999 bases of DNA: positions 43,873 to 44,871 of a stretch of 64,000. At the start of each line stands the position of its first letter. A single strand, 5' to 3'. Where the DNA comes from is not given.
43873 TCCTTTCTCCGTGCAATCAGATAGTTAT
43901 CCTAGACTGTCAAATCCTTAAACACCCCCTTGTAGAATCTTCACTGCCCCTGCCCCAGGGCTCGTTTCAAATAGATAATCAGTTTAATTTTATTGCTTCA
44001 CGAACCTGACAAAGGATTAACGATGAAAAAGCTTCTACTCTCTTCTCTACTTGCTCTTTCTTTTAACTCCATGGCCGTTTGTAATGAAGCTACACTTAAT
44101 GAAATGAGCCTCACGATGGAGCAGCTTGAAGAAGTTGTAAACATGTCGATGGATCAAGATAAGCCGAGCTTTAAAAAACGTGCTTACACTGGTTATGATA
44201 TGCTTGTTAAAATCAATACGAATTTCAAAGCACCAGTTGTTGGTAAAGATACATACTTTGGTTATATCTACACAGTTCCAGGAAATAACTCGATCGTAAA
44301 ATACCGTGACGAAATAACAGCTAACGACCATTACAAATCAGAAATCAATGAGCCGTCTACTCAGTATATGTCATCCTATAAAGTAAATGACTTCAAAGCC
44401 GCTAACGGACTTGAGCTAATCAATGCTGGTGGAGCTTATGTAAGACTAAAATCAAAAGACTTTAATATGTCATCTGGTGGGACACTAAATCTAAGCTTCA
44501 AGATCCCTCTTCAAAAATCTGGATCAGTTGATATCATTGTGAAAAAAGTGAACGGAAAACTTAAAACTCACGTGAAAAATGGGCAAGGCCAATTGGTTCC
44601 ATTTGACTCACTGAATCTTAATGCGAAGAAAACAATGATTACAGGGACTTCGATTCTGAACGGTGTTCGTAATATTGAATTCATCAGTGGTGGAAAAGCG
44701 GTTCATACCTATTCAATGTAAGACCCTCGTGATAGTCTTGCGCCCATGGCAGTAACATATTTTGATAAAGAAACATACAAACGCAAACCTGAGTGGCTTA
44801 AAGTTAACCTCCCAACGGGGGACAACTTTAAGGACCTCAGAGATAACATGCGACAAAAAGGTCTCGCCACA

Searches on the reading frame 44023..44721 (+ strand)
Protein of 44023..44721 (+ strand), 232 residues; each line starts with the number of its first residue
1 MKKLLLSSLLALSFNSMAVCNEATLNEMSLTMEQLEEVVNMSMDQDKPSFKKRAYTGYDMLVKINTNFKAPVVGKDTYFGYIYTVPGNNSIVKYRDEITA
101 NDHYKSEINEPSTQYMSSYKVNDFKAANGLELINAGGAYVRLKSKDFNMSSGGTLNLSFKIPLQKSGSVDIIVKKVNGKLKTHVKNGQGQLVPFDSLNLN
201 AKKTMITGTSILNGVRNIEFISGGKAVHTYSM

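Call 17: search_protein_families(library=pfam, proteins=[window:44023-44721:+], max_evalue=0.01)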
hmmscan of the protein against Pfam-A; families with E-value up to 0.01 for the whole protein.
window:44023-44721:+ (232 aa): 0 families

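Call 67: find_homologous_proteins(query=window:44023-44721:+, max_evalue=1e-20)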
Query window:44023-44721:+ (232 aa): 8 proteins with E <= 1e-20 among 486 candidates.
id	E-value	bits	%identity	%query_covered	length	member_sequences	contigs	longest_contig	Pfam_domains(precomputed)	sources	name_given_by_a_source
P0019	6.5e-141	485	97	100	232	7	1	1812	-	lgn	-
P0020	4.4e-120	417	81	100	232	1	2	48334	-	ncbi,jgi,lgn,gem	-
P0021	2.6e-115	402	79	96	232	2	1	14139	-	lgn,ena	-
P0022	8.2e-113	393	76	100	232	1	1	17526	-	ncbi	-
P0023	1.6e-110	386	78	94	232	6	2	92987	-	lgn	-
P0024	3.0e-109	382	76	100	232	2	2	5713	-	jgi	jgi:hypothetical protein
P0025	1.8e-100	353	70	100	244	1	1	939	-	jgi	-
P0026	5.6e-81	289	62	100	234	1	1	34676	-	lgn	-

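Call 68: find_encoding_contigs(protein=P0023, flank=2500, max_places=2)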
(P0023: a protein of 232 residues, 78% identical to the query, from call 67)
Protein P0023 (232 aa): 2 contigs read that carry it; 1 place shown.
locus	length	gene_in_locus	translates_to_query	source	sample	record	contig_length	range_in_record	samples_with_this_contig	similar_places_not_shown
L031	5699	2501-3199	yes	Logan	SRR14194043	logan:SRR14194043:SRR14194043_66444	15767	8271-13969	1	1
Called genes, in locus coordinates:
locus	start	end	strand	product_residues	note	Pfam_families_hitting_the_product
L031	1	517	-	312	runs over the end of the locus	PF00126:HTH_1, PF03466:LysR_substrate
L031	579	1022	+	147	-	PF04657:DMT_YdcZ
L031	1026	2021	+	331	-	PF00005:ABC_tran, PF13476:AAA_23 (faint), PF13304:AAA_21 (faint)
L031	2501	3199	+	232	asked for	-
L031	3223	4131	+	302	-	PF16881:LIAS_N, PF04055:Radical_SAM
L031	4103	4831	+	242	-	PF21948:LplA-B_cat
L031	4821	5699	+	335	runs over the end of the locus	PF01264:Chorismate_synt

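Call 69: find_encoding_contigs(protein=P0024, flank=2500, max_places=2)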
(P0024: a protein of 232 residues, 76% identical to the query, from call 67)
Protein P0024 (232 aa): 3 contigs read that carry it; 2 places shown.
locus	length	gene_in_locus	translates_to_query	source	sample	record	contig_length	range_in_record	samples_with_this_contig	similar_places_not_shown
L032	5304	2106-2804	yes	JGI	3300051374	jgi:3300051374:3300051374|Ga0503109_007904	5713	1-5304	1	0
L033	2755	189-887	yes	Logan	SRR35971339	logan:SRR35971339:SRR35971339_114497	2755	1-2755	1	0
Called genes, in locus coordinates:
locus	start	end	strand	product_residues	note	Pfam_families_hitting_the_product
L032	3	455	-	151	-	?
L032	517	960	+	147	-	PF04657:DMT_YdcZ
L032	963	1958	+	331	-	PF00005:ABC_tran, PF13304:AAA_21 (faint)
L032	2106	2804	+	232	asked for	-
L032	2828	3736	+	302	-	PF16881:LIAS_N, PF04055:Radical_SAM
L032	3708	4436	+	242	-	PF21948:LplA-B_cat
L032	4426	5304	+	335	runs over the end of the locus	PF01264:Chorismate_synt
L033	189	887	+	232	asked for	-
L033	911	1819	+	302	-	PF16881:LIAS_N, PF04055:Radical_SAM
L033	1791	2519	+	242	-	PF21948:LplA-B_cat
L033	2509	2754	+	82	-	?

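Call 70: find_encoding_contigs(protein=P0026, flank=2500, max_places=2)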
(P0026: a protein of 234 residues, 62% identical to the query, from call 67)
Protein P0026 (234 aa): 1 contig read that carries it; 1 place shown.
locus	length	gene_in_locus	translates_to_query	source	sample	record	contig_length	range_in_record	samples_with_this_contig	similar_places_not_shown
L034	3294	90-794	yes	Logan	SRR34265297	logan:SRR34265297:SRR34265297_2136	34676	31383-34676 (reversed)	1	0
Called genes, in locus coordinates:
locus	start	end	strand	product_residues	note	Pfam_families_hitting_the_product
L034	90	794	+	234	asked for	-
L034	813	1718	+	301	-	PF16881:LIAS_N, PF04055:Radical_SAM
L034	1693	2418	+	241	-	PF21948:LplA-B_cat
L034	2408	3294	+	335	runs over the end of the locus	PF01264:Chorismate_synt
